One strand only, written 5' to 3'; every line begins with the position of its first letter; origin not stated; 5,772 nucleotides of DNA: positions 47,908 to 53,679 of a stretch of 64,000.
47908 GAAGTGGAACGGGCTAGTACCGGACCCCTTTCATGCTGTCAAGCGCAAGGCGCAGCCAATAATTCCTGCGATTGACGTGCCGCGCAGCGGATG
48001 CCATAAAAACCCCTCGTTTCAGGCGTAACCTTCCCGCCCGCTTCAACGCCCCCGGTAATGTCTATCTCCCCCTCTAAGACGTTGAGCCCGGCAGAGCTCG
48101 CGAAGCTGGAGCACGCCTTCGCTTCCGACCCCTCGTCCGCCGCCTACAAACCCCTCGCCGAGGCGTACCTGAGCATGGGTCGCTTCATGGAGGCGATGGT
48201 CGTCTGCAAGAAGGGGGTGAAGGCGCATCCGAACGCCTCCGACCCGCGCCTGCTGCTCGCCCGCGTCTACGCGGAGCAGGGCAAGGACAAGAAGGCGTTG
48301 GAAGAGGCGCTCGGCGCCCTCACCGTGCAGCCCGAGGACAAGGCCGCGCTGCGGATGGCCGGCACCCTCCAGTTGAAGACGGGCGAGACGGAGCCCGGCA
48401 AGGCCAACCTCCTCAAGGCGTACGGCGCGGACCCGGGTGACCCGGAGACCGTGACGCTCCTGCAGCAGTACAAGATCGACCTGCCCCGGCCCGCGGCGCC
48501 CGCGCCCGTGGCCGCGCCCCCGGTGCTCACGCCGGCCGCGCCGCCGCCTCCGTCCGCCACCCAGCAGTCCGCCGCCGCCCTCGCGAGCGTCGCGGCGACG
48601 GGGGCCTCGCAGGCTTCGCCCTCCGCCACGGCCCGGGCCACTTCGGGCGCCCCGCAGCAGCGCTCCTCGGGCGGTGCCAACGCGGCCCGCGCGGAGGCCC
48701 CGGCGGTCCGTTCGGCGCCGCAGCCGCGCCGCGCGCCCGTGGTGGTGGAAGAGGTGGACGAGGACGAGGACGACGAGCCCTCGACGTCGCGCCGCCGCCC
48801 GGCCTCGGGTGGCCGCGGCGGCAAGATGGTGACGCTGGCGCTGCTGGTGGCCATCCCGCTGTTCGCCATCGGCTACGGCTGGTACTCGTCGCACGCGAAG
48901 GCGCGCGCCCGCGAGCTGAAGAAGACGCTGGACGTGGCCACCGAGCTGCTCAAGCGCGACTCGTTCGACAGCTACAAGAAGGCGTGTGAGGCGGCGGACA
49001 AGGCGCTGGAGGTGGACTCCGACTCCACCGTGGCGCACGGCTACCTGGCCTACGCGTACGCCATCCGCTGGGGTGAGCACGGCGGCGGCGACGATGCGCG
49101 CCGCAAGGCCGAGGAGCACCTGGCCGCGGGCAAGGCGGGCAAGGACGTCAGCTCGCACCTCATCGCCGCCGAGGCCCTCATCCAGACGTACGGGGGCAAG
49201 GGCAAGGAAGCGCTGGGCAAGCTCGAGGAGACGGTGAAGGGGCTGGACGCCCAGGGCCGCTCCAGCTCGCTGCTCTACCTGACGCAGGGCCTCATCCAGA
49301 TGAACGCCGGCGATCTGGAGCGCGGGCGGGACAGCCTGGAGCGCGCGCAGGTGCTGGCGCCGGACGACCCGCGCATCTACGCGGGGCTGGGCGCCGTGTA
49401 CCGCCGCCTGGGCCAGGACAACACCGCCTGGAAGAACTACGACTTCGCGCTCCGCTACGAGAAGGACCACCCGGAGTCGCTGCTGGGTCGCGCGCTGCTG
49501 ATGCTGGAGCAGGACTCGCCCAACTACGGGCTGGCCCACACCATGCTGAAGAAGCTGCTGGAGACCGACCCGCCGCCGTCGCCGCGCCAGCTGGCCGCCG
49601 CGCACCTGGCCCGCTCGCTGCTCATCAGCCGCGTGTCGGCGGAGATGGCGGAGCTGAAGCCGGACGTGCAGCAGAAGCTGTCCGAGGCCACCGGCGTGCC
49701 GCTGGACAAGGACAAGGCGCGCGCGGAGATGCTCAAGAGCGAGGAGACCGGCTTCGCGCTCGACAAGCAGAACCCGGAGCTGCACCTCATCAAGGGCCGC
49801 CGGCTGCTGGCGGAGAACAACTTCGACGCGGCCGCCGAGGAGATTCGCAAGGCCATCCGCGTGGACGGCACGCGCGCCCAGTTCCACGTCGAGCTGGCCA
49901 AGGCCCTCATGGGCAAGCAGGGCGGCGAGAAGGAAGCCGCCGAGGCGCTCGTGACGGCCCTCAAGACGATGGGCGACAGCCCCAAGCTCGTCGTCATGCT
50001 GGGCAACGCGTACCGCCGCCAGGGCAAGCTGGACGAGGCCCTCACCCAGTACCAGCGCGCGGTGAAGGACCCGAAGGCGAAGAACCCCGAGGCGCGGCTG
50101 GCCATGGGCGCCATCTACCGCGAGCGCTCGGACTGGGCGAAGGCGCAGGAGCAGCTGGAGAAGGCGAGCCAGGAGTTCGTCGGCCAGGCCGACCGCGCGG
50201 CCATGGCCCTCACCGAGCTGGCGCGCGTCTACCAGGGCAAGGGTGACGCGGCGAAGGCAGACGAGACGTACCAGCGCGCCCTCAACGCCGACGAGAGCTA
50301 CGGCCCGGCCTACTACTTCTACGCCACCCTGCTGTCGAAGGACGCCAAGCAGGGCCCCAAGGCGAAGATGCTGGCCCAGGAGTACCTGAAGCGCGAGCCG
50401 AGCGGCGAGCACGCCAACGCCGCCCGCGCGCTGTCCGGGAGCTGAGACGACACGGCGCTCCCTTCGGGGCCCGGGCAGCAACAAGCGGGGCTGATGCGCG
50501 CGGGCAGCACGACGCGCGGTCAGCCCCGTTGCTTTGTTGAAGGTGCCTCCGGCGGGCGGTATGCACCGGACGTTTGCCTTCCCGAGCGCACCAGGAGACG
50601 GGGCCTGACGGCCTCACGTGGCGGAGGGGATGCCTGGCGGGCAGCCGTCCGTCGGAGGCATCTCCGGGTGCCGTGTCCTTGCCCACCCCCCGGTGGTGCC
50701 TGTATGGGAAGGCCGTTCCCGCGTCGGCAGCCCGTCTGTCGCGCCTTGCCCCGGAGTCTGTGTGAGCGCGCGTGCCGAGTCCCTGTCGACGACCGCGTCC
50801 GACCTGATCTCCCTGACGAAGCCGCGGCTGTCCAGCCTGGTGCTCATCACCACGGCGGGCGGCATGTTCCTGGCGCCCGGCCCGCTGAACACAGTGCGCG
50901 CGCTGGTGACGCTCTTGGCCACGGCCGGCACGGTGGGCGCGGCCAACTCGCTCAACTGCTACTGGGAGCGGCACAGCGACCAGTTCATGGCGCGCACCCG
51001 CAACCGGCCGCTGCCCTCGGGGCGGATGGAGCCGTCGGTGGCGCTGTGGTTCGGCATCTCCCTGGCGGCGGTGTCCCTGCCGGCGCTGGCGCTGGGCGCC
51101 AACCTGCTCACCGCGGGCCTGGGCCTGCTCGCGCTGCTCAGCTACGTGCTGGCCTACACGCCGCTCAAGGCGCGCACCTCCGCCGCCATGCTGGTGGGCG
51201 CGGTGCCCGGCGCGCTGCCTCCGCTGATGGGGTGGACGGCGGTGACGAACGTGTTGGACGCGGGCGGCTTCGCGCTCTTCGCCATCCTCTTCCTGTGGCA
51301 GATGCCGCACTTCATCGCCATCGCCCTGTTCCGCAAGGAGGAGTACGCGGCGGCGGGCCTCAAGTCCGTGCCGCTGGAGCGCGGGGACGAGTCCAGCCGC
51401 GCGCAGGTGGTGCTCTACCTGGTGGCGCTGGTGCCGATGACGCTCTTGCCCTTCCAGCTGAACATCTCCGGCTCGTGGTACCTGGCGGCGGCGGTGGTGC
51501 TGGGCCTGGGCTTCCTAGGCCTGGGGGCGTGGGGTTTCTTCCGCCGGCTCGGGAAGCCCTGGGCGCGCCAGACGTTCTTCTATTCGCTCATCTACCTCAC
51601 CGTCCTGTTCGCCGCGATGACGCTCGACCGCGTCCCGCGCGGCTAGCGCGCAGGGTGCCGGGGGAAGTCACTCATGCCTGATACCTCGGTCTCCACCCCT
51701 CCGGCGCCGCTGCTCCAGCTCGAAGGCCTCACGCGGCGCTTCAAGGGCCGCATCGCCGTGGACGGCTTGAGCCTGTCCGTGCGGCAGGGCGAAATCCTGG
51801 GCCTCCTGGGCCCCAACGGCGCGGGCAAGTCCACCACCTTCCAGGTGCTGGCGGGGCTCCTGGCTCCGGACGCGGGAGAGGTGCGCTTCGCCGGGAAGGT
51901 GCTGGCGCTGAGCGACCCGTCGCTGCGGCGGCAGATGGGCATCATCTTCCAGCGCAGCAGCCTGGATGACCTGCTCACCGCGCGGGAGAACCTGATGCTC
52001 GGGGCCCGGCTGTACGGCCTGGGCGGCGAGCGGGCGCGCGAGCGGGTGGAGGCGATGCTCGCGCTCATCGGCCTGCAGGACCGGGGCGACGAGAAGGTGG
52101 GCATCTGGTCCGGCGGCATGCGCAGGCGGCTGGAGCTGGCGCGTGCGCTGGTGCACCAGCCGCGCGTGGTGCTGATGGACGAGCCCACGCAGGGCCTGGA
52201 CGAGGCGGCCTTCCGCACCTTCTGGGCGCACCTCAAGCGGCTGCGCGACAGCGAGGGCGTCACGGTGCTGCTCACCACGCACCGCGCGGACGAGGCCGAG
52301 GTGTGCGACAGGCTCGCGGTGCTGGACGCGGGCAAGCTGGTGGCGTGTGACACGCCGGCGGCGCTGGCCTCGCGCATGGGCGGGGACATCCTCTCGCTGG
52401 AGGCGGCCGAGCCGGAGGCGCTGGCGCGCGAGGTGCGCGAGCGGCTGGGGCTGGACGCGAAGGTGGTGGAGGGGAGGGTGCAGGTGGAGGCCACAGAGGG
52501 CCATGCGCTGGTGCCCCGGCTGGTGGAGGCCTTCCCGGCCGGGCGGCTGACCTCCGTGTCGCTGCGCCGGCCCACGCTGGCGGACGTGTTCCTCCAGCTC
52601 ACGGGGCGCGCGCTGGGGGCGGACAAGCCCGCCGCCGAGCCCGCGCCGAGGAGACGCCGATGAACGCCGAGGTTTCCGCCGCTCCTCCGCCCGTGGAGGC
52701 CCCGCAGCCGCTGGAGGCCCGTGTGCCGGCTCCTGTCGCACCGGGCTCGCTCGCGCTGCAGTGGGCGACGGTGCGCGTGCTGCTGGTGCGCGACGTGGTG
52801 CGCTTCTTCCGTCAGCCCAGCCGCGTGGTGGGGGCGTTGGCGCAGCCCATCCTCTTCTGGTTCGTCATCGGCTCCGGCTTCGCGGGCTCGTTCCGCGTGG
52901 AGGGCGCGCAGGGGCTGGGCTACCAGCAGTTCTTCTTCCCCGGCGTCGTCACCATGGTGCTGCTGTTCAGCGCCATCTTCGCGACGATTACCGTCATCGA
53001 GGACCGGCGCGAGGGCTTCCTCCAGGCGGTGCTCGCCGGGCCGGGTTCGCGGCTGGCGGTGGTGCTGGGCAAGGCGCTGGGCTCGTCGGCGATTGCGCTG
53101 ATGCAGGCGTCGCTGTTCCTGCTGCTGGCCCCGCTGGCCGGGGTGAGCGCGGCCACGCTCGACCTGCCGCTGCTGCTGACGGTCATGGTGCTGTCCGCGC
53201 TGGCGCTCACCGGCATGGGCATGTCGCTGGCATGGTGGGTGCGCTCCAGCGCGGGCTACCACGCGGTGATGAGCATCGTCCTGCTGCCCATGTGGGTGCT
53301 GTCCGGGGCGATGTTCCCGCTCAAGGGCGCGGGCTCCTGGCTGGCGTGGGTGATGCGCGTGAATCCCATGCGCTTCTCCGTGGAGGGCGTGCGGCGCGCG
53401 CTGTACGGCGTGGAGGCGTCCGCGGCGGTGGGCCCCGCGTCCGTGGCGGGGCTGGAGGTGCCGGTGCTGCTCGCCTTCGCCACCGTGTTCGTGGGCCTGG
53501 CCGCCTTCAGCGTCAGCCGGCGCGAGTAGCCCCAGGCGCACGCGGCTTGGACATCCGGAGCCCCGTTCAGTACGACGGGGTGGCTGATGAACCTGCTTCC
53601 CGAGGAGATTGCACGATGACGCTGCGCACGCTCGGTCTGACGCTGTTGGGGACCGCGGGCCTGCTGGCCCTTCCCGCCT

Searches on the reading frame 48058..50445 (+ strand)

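Call 16: search_protein_families(library=pfam, proteins=[window:48058-50445:+], max_evalue=0.001)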
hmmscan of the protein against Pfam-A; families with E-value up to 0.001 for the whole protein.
window:48058-50445:+ (795 aa): 18 families
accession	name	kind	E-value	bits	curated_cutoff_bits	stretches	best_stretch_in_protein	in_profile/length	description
PF13428.12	TPR_14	-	1.8e-25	87.3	23.5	0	29-69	3-43/44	Tetratricopeptide repeat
PF07719.23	TPR_2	-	4.4e-20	70.5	27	1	647-670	6-29/34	Tetratricopeptide repeat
PF13431.12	TPR_17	-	1.1e-19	69.4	24.4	0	50-81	2-33/34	Tetratricopeptide repeat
PF13414.12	TPR_11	-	6.6e-19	67.8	26.8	1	649-687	1-38/42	TPR repeat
PF14559.12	TPR_19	-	1.5e-17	64.1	25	2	38-97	2-60/68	Tetratricopeptide repeat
PF13181.12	TPR_8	-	8.6e-17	60.2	25.7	0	718-747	4-33/34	Tetratricopeptide repeat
PF13432.12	TPR_16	-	1.5e-15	57.8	32.7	1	647-699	2-53/65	Tetratricopeptide repeat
PF13424.12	TPR_12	-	7.4e-15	55.3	30.1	1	681-746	7-76/77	Tetratricopeptide repeat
PF00515.34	TPR_1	-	3.1e-14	52.5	27.8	1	648-670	7-29/34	Tetratricopeptide repeat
PF23914.1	TPR_CcmH_CycH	-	1.2e-13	51.7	42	1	572-671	49-150/158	Cytochrome c-type biogenesis protein H TPR domain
PF13176.12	TPR_7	-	2.7e-11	43.1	27.9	0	647-670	4-29/36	Tetratricopeptide repeat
PF25062.1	ARM_TT21_N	-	2.1e-08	34.6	40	0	382-486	78-181/222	Tetratricopeptide repeat protein 21 N-terminal ARM repeat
PF17874.7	TPR_MalT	-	8.6e-07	29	45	1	645-743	83-189/336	MalT-like TPR region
PF25058.1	ARM_TT21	-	2.2e-06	28.1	27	1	570-703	4-120/155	Tetratricopeptide repeat protein 21 ARM repeat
PF13429.12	TPR_15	-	3.8e-06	27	26.2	0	683-745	116-176/280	Tetratricopeptide repeat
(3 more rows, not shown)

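Call 49: search_protein_families(library=ncbifam, proteins=[window:48058-50445:+], max_evalue=0.001)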
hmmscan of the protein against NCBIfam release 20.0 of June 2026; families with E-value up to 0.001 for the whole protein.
window:48058-50445:+ (795 aa): 22 families
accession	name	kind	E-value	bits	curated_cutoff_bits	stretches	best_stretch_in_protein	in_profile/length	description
TIGR02917.1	PEP_TPR_lipo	equivalog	6e-36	123.7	312.2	3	349-705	380-731/899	XrtA/PEP-CTERM system TPR-repeat protein PrsT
TIGR02521.1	type_IV_pilW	equivalog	3.1e-25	89.1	154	4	606-779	30-198/234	type IV pilus biogenesis/stability protein PilW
NF040959.1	MamA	equivalog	1.4e-20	73.6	200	1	604-745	34-169/204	magnetosome protein MamA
NF033758.1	gliding_GltE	equivalog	7.4e-14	51.5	225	1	565-672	214-321/411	adventurous gliding motility TPR repeat lipoprotein GltE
NF002725.1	PRK02603.1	equivalog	2.1e-12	47.4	143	1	589-712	15-141/173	photosystem I assembly protein Ycf3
TIGR03939.1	PGA_TPR_OMP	equivalog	2.1e-12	46.1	366.65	1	617-777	62-215/800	poly-beta-1,6 N-acetyl-D-glucosamine export porin PgaA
NF008757.0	PRK11788.1-5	equivalog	4.3e-12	45.9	363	1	575-764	37-229/388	lipopolysaccharide assembly protein LapB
TIGR00540.1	TPR_hemY_coli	hypoth_equivalog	1e-11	44.2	142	1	611-741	265-385/385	heme biosynthesis-associated TPR protein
NF033762.1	social_mot_Tgl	equivalog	1.1e-09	38.1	225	0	574-737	32-192/252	social motility TPR repeat lipoprotein Tgl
TIGR02795.1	tol_pal_ybgF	equivalog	1.3e-08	35.4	90.1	1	648-709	45-108/119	tol-pal system protein YbgF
NF047371.1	FlcA_CTERM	equivalog_domain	5.5e-08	31.7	300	0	562-668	305-411/646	periplasmic flagellar collar protein FlcA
TIGR02552.1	LcrH_SycD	equivalog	8.6e-08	32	104.8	0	427-483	75-133/136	SycD/LcrH family type III secretion system chaperone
NF033920.0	C39_PA2778_fam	equivalog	2e-07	30.7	150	1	618-705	166-252/255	PA2778 family cysteine peptidase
NF008520.0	PRK11447.1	equivalog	2.7e-07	28.8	858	1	620-751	281-421/1157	cellulose synthase complex outer membrane protein BcsC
NF052415.1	T3SS_chap_SctY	equivalog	1e-06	29.2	70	0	643-743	7-105/106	type III secretion apparatus assembly chaperone SctY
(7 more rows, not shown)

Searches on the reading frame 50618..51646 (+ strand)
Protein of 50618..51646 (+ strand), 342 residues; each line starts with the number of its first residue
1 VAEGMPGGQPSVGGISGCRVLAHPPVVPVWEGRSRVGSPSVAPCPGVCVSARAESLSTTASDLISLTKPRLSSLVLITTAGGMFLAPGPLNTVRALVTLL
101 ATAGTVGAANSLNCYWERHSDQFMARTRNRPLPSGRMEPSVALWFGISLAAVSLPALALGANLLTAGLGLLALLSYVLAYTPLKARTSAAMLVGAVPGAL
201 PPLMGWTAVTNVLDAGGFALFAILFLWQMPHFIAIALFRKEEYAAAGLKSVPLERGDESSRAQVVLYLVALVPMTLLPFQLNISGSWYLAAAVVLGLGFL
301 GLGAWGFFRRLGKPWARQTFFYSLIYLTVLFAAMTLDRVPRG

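Call 16: search_protein_families(library=pfam, proteins=[window:50618-51646:+], max_evalue=0.001)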
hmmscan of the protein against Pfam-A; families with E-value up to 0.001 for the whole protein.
window:50618-51646:+ (342 aa): 1 family
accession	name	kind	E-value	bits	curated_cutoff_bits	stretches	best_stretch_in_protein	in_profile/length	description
PF01040.23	UbiA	-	9.6e-58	195.8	34.2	1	75-324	1-249/250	UbiA prenyltransferase family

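Call 49: search_protein_families(library=ncbifam, proteins=[window:50618-51646:+], max_evalue=0.001)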
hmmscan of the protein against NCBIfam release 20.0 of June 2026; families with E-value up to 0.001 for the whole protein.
window:50618-51646:+ (342 aa): 18 families
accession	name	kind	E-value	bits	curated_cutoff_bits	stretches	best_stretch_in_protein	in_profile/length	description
TIGR01473.1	cyoE_ctaB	equivalog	1.9e-84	283.8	210.3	1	62-337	2-280/281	heme o synthase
NF003349.0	PRK04375.1-2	equivalog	6e-72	242.5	246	1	51-340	16-312/318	heme o synthase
NF003348.0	PRK04375.1-1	equivalog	7.7e-58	196.2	285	1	62-338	5-283/292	heme o synthase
TIGR01474.1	ubiA_proteo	equivalog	5e-18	65.6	275.45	1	63-294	7-240/282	4-hydroxybenzoate octaprenyltransferase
NF009524.0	PRK12886.1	equivalog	1.3e-13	50.9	387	1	85-339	33-285/291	prenyltransferase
NF009523.0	PRK12884.1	equivalog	2e-13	50.2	269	1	63-300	7-240/279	prenyltransferase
NF009521.0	PRK12882.1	equivalog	1.6e-11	44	296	1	59-306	4-248/280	geranylgeranylglycerol-phosphate geranylgeranyltransferase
NF009522.0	PRK12883.1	equivalog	1.7e-11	44.2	353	1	68-290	11-228/279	geranylgeranylglycerol-phosphate geranylgeranyltransferase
NF041586.1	MqnP_DT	exception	3e-10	40.3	430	1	79-296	19-235/277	menaquinone biosynthesis prenyltransferase MqnP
TIGR01475.1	ubiA_other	subfamily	3.2e-09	36.6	180.8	1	78-333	20-274/282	UbiA-like polyprenyltransferase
NF009514.0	PRK12873.1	equivalog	7e-09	35.5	246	1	62-291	15-249/297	4-hydroxybenzoate polyprenyltransferase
NF041585.1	MqnP_Cj_Hp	exception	5.9e-08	32.5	375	1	97-333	44-275/281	menaquinone biosynthesis prenyltransferase MqnP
NF009515.0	PRK12874.1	equivalog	5.7e-07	29.2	392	1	98-331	52-280/291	4-hydroxybenzoate polyprenyltransferase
NF009526.0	PRK12888.1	equivalog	2.1e-06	27.4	364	1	82-294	41-252/301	4-hydroxybenzoate octaprenyltransferase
NF005742.0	PRK07566.1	equivalog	5.1e-05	22.5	313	1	98-294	71-267/315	chlorophyll synthase ChlG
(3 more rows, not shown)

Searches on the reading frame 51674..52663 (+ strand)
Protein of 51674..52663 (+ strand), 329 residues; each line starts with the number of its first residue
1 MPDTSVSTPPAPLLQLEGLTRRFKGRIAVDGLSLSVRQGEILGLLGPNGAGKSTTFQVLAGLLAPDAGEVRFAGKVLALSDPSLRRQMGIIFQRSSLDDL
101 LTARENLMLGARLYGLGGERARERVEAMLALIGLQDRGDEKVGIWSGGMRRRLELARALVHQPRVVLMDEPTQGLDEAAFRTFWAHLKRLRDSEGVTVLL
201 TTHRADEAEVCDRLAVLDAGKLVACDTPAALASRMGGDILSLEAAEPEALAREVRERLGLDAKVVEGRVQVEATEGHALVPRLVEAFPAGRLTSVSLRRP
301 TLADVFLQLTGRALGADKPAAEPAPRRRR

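Call 16: search_protein_families(library=pfam, proteins=[window:51674-52663:+], max_evalue=0.001)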
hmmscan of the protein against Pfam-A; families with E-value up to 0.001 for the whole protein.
window:51674-52663:+ (329 aa): 2 families
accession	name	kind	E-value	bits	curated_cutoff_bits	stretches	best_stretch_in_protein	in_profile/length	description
PF00005.33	ABC_tran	-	2.9e-34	119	25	1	30-173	2-137/137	ABC transporter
PF13304.12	AAA_21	-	3.7e-08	34.2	27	0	42-65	2-25/304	AAA domain, putative AbiEii toxin, Type IV TA system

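Call 49: search_protein_families(library=ncbifam, proteins=[window:51674-52663:+], max_evalue=0.001)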
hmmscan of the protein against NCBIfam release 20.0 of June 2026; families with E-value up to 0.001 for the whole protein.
window:51674-52663:+ (329 aa): 186 families (the best 25 are shown)
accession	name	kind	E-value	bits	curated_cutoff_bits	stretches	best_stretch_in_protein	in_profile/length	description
TIGR01188.1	drrA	subfamily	5.6e-79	265.6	312.45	1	23-311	3-302/302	daunorubicin resistance ABC transporter, ATP-binding protein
NF010060.0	PRK13537.1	equivalog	5.2e-64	216.1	521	1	11-314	13-312/314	nodulation factor ABC transporter ATP-binding protein NodI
NF033858.1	ABC2_perm_RbbA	equivalog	1.7e-63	214.9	1050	1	13-256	266-507/909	ribosome-associated ATPase/putative transporter RbbA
TIGR03864.1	PQQ_ABC_ATP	hypoth_equivalog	1.5e-62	211.2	302.25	1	14-240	2-228/236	ABC transporter, ATP-binding subunit, PQQ-dependent alcohol dehydrogenase system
NF010059.0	PRK13536.1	equivalog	3.3e-57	193.8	549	1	14-314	44-340/342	nodulation factor ABC transporter ATP-binding protein NodI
TIGR01288.1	nodI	equivalog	2.3e-54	184.5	424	1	15-314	6-301/303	nodulation factor ABC transporter ATP-binding protein NodI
NF047930.1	ABC_ATP_B6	equivalog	4.7e-44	150.9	670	1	13-233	2-225/510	putative B6 ABC transporter ATP-binding protein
TIGR03265.1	PhnT2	equivalog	1e-43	150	457.7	1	12-231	3-222/353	putative 2-aminoethylphosphonate ABC transporter ATP-binding protein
TIGR03522.1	GldA_ABC_ATP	equivalog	1.3e-43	149.6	402.6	1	16-296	5-285/301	gliding motility-associated ABC transporter ATP-binding subunit GldA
TIGR04406.1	LPS_export_lptB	equivalog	3.1e-42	144.5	240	1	14-231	2-222/239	LPS export ABC transporter ATP-binding protein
TIGR00968.1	3a0106s01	subfamily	1.1e-41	142.9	342.75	1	16-231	3-218/237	sulfate ABC transporter ATP-binding protein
NF043075.1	MMSYN1_0197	equivalog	1.4e-41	142.6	550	1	13-229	2-218/341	spermidine/putrescine ABC transporter ATP-binding protein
NF006987.0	PRK09452.1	equivalog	2.6e-40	138.3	482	1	11-231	15-235/378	spermidine/putrescine ABC transporter ATP-binding protein PotA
TIGR04521.1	ECF_ATPase_2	equivalog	2.8e-39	134.9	330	1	27-234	19-235/279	energy-coupling factor transporter ATPase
TIGR01187.1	potA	subfamily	6e-39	134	355.6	1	44-231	1-188/325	polyamine ABC transporter ATP-binding protein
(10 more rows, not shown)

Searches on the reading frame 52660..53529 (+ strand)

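Call 16: search_protein_families(library=pfam, proteins=[window:52660-53529:+], max_evalue=0.001)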
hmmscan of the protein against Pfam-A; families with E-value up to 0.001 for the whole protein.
window:52660-53529:+ (289 aa): 2 families
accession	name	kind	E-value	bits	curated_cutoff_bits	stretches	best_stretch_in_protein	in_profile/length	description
PF01061.29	ABC2_membrane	-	1.5e-25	90.5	26.9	1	38-248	3-210/211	ABC-2 type transporter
PF12698.13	ABC2_membrane_3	-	1.4e-18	67.6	31.6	1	85-282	157-346/347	ABC-2 family transporter protein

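Call 49: search_protein_families(library=ncbifam, proteins=[window:52660-53529:+], max_evalue=0.001)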
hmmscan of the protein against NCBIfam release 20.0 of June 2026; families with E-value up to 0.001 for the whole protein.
window:52660-53529:+ (289 aa): 9 families
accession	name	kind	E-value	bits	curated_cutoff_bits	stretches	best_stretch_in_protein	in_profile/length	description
TIGR01247.1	drrB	subfamily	2.6e-46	158.2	223.05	1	44-284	1-235/236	daunorubicin resistance ABC transporter membrane protein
TIGR03861.1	phenyl_ABC_PedC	subfamily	1.4e-34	119.9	241.35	1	35-273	1-245/253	alcohol ABC transporter, permease protein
NF038293.1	permease_SagH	equivalog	1.5e-13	50.3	450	1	96-287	184-369/370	SagH family ABC transporter permease subunit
NF011648.0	PRK15066.1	subfamily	1.8e-11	44.1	225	1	33-271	5-242/257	ABC transporter permease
TIGR01291.1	nodJ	subfamily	9.6e-11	41.7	206.65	1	53-265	23-233/253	ABC-2 type transporter, NodJ family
TIGR03062.1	pip_yhgE_Cterm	subfamily_domain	5.7e-08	32.6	102.2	1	124-288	52-206/208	YhgE/Pip family protein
TIGR00955.1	3a01204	subfamily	3.6e-07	29.2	736.35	1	35-249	340-552/617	pigment precursor permease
TIGR00025.1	Mtu_efflux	paralog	2.3e-06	27.3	146.9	1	94-288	43-237/238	ABC transporter efflux protein, DrrB family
NF033858.1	ABC2_perm_RbbA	equivalog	2.1e-05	22.7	1050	1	93-281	716-900/909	ribosome-associated ATPase/putative transporter RbbA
